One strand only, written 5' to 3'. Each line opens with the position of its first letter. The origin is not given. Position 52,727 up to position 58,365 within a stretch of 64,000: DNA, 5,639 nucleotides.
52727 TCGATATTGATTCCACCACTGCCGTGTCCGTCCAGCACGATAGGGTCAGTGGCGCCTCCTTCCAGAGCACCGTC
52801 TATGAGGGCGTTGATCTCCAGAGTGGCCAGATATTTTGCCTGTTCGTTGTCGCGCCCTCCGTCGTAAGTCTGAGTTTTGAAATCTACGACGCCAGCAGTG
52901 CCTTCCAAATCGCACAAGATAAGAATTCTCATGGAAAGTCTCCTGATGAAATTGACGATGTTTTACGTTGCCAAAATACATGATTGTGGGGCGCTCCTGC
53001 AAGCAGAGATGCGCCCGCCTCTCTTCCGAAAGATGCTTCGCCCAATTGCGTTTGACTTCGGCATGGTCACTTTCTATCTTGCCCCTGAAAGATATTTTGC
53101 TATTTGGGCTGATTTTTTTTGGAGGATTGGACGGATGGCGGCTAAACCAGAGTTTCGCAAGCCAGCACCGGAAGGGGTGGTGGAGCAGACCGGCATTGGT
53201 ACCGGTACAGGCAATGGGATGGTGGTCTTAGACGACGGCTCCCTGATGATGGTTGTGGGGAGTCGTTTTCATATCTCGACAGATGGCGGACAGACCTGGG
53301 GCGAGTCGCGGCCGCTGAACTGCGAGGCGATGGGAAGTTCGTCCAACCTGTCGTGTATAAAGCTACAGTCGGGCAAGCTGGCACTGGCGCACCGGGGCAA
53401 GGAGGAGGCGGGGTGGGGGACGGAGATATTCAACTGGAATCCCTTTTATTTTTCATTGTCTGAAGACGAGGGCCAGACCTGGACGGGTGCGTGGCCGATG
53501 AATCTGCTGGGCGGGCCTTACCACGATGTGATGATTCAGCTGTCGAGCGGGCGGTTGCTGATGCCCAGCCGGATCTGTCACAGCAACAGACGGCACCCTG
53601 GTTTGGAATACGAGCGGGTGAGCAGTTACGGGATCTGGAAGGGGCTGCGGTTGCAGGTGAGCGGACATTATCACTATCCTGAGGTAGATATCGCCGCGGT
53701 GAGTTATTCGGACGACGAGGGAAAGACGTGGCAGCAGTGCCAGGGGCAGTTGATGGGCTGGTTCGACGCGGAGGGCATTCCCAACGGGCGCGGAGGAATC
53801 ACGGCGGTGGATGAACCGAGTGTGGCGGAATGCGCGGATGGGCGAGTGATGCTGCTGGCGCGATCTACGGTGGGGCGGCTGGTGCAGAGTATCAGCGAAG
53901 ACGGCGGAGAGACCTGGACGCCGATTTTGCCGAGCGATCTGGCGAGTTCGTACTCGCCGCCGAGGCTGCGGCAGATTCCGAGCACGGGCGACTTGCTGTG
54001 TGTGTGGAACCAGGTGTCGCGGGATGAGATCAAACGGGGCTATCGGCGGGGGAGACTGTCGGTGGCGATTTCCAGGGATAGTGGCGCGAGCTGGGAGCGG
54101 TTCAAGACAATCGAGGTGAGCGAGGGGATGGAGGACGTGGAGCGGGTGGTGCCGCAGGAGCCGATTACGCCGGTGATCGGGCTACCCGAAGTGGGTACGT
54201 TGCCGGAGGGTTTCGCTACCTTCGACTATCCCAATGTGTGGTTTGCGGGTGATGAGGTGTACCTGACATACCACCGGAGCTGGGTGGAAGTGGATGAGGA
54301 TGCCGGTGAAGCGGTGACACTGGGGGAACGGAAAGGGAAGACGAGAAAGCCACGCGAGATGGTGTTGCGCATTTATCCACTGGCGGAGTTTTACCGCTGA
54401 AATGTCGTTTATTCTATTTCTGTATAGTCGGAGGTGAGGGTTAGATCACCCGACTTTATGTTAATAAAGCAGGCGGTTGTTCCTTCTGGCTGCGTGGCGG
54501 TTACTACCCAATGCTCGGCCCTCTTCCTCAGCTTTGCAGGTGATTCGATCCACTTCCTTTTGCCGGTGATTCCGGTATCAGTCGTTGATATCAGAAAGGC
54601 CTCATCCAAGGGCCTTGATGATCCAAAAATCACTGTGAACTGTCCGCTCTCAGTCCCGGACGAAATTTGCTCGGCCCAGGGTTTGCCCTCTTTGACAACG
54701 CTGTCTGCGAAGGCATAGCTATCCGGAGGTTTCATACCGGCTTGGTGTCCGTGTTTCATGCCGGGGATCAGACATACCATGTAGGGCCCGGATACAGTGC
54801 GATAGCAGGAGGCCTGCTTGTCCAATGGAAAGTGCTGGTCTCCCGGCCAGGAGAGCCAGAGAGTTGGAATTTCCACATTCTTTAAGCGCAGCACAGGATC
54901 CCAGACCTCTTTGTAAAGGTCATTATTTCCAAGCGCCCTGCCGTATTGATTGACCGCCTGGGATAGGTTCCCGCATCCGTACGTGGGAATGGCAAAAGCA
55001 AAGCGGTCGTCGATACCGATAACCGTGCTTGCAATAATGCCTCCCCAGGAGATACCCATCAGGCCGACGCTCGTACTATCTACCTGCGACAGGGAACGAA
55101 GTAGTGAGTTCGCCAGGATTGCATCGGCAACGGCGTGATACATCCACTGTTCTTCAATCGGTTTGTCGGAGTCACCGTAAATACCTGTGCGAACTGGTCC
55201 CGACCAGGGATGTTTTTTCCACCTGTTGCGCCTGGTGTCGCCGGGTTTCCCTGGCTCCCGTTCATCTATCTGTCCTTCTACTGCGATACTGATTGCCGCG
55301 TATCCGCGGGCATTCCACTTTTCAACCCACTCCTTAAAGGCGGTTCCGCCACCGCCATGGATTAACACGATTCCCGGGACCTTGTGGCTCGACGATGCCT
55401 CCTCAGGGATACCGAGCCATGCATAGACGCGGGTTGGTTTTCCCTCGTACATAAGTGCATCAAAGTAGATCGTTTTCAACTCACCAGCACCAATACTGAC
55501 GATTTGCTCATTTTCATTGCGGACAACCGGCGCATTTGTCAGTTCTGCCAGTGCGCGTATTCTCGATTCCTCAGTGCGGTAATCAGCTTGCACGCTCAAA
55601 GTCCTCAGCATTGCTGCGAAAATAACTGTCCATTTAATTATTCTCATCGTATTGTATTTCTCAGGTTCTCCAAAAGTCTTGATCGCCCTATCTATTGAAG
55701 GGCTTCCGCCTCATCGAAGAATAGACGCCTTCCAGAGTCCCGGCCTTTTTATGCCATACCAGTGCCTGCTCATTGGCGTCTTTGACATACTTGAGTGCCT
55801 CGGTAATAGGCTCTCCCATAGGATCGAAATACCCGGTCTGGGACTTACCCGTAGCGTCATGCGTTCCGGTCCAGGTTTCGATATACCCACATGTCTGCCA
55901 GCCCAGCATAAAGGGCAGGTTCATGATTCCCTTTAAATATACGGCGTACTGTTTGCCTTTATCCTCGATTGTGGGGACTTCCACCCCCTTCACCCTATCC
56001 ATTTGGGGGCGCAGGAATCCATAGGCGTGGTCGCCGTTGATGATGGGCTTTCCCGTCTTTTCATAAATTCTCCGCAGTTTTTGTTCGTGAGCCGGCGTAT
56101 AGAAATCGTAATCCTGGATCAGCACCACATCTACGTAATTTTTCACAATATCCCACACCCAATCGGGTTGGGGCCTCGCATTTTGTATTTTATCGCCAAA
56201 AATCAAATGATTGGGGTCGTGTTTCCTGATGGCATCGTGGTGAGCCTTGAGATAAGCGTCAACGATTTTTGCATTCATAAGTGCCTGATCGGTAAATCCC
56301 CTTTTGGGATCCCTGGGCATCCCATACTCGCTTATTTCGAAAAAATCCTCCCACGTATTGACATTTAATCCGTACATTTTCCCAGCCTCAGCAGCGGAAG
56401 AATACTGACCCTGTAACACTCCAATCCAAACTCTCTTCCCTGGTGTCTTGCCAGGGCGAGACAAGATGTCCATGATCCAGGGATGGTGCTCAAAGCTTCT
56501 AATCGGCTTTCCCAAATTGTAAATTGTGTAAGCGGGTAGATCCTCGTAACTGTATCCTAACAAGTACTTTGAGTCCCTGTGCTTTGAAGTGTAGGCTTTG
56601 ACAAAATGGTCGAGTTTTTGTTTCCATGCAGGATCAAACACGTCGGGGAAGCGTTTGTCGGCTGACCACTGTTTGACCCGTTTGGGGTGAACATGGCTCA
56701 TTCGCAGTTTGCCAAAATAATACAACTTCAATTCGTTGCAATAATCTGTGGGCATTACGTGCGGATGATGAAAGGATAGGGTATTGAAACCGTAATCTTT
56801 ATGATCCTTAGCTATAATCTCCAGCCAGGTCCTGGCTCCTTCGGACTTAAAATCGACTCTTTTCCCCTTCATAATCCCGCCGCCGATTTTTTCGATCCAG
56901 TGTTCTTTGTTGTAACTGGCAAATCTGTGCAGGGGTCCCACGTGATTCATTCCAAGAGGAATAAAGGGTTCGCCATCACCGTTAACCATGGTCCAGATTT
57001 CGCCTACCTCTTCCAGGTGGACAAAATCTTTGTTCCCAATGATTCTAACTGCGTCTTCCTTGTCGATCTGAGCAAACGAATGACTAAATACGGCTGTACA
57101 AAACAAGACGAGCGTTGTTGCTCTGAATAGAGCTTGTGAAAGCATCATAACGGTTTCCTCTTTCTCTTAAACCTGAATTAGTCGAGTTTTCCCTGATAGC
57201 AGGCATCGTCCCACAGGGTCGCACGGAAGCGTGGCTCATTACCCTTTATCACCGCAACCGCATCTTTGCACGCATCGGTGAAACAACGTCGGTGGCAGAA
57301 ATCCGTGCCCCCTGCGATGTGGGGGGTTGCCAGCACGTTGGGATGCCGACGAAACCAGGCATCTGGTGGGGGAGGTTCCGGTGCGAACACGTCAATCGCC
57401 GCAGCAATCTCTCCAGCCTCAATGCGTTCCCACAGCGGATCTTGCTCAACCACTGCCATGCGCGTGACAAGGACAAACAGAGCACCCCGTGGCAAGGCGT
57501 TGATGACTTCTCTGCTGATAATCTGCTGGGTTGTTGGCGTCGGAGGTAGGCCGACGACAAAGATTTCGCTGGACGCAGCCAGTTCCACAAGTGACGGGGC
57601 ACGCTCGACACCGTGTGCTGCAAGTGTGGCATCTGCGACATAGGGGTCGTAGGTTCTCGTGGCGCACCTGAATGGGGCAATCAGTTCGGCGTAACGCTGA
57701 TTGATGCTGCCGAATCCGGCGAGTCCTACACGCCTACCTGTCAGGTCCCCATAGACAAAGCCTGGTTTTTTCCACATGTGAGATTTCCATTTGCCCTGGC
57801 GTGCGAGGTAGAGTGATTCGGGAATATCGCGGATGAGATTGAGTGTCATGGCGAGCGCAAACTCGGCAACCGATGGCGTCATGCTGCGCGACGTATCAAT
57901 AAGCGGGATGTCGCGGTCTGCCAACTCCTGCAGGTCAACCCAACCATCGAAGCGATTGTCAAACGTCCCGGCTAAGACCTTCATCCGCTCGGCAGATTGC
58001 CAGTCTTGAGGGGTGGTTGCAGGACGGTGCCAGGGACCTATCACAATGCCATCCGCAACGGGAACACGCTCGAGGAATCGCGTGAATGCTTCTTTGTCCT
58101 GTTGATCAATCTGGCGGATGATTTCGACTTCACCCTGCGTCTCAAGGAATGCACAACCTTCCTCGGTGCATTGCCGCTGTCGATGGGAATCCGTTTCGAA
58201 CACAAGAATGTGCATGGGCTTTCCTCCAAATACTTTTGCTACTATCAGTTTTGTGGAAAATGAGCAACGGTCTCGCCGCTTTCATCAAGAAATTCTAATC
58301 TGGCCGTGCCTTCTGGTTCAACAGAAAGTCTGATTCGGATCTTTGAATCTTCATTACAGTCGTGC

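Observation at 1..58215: Sulfatases and PhyH-type Fe(II)/2OG dioxygenases are co-amplified and interleaved, suggesting an undescribed two-enzyme glycan desulfation/oxidation system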

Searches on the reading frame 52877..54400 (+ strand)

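Call 6: search_protein_families(library=pfam, proteins=[window:52877-54400:+])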
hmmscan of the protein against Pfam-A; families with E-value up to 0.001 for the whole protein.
window:52877-54400:+ (507 aa): 3 families
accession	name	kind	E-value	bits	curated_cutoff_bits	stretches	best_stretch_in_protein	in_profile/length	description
PF13088.12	BNR_2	-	4.9e-26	92.2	31.4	1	131-461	22-275/277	BNR repeat-like domain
PF02012.26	BNR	-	5.3e-10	38.2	27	0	277-286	2-11/12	BNR/Asp-box repeat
PF24316.1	Tli3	-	6.1e-05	23.8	27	0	128-145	83-99/129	T6SS Tli3 immunity protein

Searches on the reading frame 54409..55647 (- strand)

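Call 6: search_protein_families(library=pfam, proteins=[window:54409-55647:-])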
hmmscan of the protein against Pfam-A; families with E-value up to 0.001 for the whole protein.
window:54409-55647:- (412 aa): 3 families
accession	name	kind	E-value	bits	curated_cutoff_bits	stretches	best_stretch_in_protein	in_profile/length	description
PF05448.18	AXE1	-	2.6e-10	40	21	1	65-223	59-207/321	Acetyl xylan esterase (AXE1)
PF00326.27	Peptidase_S9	-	7.6e-06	26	22.6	1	164-232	36-105/213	Prolyl oligopeptidase family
PF01738.24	DLH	-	5.4e-05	23.3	21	1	78-230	5-134/217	Dienelactone hydrolase family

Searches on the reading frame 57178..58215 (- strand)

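Call 6: search_protein_families(library=pfam, proteins=[window:57178-58215:-])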
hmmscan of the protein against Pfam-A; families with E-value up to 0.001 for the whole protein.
window:57178-58215:- (345 aa): 1 family
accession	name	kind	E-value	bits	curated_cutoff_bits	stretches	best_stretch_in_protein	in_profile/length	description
PF02826.25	2-Hacid_dh_C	-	7e-38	130.2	25.1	1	121-301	1-178/178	D-isomer specific 2-hydroxyacid dehydrogenase, NAD binding domain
